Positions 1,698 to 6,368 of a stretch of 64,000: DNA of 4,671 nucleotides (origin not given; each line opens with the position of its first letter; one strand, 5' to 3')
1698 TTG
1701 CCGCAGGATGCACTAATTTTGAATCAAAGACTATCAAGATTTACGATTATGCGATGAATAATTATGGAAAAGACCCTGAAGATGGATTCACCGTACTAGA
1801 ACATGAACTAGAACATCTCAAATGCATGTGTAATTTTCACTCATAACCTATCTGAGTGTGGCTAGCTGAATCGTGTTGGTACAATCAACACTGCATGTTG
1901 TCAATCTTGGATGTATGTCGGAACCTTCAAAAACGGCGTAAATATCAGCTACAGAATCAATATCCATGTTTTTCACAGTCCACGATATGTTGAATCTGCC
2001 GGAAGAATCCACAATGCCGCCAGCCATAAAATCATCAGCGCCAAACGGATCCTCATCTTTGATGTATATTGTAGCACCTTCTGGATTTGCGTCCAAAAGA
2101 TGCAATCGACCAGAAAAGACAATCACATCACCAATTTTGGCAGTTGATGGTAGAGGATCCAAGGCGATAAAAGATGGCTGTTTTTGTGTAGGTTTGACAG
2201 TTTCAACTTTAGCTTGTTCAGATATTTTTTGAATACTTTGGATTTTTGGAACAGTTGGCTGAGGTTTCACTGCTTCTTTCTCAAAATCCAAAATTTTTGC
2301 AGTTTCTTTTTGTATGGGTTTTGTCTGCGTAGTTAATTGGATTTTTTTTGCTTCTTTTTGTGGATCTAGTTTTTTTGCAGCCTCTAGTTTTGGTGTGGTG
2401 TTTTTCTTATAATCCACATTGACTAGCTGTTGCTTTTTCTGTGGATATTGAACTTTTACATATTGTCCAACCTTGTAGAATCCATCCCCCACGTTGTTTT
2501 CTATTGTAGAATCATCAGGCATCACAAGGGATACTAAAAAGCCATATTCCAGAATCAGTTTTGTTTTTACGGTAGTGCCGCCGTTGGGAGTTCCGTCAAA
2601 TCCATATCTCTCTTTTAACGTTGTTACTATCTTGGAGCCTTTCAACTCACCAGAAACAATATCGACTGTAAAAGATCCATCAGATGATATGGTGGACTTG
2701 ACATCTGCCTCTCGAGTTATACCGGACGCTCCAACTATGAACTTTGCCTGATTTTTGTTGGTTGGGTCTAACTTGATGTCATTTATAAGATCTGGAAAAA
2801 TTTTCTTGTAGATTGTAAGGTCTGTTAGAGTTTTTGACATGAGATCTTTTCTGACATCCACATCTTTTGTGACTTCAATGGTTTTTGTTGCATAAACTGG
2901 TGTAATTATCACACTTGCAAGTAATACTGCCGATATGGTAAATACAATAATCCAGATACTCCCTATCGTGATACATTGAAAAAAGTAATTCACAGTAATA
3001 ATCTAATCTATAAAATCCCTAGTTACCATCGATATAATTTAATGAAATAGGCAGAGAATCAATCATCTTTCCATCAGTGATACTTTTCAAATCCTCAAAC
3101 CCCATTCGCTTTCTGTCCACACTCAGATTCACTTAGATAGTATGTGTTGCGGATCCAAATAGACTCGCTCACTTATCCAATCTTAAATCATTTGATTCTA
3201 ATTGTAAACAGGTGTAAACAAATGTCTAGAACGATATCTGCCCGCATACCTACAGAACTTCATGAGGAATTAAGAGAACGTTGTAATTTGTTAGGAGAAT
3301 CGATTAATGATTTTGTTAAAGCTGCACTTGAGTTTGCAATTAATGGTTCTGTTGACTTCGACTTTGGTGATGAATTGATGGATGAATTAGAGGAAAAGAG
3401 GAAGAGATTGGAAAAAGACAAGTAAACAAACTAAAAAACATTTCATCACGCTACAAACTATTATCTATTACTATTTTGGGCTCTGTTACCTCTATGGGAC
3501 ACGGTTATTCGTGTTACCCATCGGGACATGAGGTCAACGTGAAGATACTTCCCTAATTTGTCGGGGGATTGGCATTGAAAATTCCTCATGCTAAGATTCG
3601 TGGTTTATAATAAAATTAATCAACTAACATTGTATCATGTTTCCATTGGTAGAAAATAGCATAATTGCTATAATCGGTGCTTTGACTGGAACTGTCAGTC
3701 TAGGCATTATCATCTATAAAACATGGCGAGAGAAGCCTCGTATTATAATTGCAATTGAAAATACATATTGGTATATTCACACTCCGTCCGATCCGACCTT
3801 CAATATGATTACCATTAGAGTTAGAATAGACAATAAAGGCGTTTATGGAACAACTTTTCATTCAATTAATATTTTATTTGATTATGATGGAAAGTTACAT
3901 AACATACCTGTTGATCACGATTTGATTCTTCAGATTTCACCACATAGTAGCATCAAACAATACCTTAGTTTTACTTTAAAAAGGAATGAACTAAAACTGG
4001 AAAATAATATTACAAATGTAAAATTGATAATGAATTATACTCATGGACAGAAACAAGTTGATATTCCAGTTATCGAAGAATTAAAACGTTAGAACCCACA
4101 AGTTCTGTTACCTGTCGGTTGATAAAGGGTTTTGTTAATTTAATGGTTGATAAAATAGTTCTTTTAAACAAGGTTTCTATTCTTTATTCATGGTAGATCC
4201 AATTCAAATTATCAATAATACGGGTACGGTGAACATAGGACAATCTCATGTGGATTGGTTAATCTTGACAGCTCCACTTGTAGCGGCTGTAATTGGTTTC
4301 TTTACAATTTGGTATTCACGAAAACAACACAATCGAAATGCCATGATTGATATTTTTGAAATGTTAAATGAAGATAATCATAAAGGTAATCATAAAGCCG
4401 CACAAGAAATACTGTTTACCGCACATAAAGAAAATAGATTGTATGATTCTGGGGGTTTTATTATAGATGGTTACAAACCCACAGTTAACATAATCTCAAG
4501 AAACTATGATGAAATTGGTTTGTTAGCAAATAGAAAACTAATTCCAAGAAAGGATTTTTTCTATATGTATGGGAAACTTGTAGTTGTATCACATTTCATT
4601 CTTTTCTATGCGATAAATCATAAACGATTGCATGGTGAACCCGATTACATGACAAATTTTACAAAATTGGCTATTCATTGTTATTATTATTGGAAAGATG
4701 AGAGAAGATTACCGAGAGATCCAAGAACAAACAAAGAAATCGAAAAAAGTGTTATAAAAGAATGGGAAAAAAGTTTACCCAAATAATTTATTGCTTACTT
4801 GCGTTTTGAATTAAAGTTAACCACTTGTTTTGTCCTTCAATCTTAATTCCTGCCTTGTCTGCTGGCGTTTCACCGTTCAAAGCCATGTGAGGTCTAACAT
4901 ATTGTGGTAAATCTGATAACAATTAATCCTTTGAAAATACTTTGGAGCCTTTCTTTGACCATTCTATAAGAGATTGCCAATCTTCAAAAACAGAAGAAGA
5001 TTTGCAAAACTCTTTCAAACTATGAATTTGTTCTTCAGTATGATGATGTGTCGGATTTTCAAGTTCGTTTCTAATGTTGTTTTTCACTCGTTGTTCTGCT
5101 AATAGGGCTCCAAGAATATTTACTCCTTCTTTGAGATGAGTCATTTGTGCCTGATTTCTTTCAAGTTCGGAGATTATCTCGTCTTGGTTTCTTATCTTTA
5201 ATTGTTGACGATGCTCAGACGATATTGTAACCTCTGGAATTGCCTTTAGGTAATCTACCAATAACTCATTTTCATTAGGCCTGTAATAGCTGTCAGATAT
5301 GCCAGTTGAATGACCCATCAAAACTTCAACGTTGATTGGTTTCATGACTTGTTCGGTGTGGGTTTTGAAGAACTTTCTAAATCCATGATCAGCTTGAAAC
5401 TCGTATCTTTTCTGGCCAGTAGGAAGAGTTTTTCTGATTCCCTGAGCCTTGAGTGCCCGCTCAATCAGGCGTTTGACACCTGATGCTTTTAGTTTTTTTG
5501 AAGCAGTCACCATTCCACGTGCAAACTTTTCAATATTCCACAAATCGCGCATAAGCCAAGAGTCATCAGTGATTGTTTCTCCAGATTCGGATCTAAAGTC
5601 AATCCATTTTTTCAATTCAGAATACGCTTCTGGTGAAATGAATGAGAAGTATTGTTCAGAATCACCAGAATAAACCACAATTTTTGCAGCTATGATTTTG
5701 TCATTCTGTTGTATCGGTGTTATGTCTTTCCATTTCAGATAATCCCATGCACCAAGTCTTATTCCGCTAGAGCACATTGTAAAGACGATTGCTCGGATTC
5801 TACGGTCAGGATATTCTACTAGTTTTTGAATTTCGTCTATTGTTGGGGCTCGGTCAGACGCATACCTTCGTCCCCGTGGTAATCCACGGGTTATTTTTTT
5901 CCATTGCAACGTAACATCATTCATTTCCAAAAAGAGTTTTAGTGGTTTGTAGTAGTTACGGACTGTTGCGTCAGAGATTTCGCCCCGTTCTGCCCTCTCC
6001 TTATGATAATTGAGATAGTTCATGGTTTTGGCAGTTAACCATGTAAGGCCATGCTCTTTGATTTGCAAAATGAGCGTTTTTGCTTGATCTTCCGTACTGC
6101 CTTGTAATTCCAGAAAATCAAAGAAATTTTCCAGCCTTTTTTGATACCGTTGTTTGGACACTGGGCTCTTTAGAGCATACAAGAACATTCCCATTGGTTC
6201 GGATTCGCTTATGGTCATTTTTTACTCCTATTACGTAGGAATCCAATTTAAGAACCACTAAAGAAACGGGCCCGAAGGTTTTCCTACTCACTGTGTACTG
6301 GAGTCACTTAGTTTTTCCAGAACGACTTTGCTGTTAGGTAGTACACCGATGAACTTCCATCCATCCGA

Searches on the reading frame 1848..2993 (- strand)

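Call 51: search_protein_families(library=pfam, proteins=[window:1848-2993:-], max_evalue=0.01)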
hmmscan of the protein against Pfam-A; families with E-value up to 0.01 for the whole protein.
window:1848-2993:- (381 aa): 1 family
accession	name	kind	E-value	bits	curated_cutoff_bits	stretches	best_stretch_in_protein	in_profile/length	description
PF17936.7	Big_6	-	0.0032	18.1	27.6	0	99-132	39-72/83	Bacterial Ig domain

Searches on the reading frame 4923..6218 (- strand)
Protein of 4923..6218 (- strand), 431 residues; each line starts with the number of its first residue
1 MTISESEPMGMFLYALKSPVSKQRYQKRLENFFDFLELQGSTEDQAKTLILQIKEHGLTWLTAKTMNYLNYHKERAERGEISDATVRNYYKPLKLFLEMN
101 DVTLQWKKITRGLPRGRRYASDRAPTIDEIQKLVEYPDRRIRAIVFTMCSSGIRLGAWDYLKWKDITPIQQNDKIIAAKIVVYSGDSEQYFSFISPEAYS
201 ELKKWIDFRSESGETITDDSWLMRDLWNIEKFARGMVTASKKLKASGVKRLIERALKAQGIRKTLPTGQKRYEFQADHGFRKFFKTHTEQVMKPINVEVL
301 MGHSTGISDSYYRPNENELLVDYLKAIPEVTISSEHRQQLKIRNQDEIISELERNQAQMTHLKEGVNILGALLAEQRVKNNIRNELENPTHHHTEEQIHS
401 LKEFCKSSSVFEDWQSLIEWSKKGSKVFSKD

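Call 14: search_protein_families(library=pfam, proteins=[window:4923-6218:-], max_evalue=0.01)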
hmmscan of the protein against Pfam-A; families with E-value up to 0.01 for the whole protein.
window:4923-6218:- (431 aa): 2 families
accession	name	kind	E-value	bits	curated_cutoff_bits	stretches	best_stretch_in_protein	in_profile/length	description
PF00589.27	Phage_integrase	-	5.3e-06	26.7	27.1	1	128-312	6-165/172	Phage integrase family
PF02899.23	Phage_int_SAM_1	-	0.00013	22.6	22.3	0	78-111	11-45/83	Phage integrase, N-terminal SAM-like domain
